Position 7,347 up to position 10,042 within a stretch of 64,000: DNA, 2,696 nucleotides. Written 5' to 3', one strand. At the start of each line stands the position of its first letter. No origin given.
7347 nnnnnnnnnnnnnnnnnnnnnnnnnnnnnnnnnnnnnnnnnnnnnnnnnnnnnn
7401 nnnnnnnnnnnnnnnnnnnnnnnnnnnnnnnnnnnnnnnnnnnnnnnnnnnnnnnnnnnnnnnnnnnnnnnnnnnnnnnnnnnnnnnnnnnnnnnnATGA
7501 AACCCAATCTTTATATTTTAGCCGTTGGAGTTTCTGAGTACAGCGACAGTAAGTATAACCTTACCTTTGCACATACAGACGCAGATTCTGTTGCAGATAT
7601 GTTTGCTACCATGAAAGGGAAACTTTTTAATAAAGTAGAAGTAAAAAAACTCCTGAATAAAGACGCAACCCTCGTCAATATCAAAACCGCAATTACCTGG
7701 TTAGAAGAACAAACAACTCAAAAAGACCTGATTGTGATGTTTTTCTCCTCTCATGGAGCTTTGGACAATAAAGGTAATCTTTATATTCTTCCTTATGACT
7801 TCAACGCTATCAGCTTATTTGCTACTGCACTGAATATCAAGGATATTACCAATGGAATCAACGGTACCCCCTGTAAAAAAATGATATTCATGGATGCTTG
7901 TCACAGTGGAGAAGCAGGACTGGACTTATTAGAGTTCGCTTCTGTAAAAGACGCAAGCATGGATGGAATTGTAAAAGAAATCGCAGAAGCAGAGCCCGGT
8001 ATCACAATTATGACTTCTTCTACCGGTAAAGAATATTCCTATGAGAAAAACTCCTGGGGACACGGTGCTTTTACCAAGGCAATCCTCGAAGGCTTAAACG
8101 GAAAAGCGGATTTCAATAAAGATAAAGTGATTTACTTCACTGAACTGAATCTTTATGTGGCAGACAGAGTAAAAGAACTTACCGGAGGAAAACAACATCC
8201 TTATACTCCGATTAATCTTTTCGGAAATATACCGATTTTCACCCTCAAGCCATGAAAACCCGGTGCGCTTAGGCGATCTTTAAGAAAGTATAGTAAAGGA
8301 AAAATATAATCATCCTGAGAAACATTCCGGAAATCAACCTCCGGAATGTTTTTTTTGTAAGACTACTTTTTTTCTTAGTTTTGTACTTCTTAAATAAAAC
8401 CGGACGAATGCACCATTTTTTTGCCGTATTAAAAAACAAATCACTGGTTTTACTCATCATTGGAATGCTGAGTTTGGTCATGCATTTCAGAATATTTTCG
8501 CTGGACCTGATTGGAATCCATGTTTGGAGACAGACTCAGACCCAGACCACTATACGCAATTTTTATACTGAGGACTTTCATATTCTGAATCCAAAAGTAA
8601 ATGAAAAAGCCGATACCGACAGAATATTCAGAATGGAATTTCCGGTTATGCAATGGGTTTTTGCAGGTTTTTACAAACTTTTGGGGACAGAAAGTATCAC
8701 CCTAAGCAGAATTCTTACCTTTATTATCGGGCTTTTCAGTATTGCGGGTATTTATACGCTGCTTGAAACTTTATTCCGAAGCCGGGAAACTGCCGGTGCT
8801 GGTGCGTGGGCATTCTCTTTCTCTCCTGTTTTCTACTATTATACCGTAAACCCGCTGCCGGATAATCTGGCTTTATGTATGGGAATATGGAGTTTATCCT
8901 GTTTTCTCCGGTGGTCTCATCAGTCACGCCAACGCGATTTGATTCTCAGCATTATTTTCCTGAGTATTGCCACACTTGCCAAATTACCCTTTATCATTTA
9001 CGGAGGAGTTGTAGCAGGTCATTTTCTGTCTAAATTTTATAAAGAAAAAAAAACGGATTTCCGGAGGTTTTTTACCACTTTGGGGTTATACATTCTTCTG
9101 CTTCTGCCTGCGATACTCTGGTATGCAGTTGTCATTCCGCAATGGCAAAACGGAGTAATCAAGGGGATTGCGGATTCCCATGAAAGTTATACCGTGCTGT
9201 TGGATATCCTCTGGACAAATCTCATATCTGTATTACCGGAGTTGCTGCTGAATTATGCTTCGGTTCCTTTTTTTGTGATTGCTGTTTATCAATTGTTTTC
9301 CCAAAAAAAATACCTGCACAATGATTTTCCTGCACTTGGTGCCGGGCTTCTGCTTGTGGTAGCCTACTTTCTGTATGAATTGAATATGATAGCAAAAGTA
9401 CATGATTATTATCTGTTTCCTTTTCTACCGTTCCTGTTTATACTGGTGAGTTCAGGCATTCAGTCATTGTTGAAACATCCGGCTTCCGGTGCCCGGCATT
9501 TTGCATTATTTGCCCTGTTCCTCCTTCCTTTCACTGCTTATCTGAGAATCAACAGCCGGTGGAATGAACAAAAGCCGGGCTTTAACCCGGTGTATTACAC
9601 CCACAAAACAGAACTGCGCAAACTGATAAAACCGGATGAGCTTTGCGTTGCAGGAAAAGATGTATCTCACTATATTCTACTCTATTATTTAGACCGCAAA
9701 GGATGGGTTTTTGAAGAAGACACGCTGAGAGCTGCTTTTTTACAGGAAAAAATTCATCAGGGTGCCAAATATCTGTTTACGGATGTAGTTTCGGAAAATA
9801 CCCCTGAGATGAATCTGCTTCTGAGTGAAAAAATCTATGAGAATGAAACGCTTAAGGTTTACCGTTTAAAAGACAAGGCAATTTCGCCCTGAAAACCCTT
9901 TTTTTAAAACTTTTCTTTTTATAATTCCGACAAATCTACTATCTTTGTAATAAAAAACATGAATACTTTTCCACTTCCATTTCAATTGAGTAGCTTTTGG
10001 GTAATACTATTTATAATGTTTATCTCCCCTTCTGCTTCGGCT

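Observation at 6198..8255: Exported beta-propeller-like sensor domain fused to a caspase (C14) protease with an intact catalytic dyad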

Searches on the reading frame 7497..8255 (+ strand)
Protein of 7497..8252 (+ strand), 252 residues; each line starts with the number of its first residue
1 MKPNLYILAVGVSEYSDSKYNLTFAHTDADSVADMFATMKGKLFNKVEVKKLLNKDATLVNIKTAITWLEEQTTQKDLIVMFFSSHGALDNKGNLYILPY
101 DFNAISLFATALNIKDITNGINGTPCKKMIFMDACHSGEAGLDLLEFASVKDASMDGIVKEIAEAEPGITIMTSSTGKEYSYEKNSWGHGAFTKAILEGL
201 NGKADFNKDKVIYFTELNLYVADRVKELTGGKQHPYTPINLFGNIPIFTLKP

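Call 27: search_solved_structures(query=window:7497-8252:+, max_evalue=10, show_alignments=4)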
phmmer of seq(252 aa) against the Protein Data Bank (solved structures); distinct sequences matched with E-value up to 10: 1.
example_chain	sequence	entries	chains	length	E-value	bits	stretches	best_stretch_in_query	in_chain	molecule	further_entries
7es4_A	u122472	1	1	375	1.1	12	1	188-248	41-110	DNA phosphorothioation-dependent restriction protein DptH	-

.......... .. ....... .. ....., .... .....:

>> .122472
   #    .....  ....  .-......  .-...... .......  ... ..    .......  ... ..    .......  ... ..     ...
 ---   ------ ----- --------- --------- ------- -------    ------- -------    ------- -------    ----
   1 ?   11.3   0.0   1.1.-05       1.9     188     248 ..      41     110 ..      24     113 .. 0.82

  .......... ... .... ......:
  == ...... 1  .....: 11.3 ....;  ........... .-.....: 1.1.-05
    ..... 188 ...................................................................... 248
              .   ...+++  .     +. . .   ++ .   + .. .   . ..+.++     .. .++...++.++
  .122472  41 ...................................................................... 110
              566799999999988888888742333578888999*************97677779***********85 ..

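Call 83: search_protein_representatives(protein=window:7500-8255:+)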
Query: 251 residues. Proteins with E-value up to 0.001 (for the whole library): 37105; up to 1e-10: 16511; up to 1e-30: 1298. The best 150 are listed.
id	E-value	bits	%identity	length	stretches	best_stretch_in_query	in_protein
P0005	8.6e-133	457.7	80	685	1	1-250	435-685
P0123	1.6e-112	391.3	67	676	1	1-250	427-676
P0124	1.4e-109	381.7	67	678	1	2-249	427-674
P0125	1.3e-90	319.6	42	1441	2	1-238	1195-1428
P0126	7.6e-82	290.9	37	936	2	1-236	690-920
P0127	2.6e-81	289.2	35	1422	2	1-236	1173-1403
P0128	4.1e-78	278.7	50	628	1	3-247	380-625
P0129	1.6e-77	276.8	35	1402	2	1-236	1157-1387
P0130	3.7e-68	246.1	33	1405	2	1-236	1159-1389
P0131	2.5e-67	243.4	67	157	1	94-249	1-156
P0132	3.0e-63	230.1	45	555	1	1-237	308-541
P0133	4.5e-62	226.2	46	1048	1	1-236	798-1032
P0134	1.9e-60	220.8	36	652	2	1-233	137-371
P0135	5.4e-60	219.4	49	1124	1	1-237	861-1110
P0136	1.3e-58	214.8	44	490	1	1-246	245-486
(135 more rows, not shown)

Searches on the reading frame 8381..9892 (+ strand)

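Call 3: search_protein_families(library=pfam, proteins=[window:8381-9892:+], max_evalue=0.1)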
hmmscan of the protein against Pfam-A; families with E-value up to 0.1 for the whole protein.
window:8381-9892:+ (503 aa): 3 families
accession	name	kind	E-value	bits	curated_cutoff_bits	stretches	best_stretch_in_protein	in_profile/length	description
PF13231.12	PMT_2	-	1.4e-12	48.5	26.1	1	88-247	4-160/160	Dolichyl-phosphate-mannose-protein mannosyltransferase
PF04133.19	Vps55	-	0.024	14.9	24.6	1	188-253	25-91/120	Vacuolar protein sorting 55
PF18949.5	DUF5693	-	0.038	12.9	29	0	323-407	321-394/609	Family of unknown function (DUF5693)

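Call 75: search_protein_families(library=padloc, proteins=[window:8381-9892:+], max_evalue=0.01)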
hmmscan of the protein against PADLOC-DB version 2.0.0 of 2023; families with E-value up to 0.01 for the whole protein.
window:8381-9892:+ (503 aa): 0 families
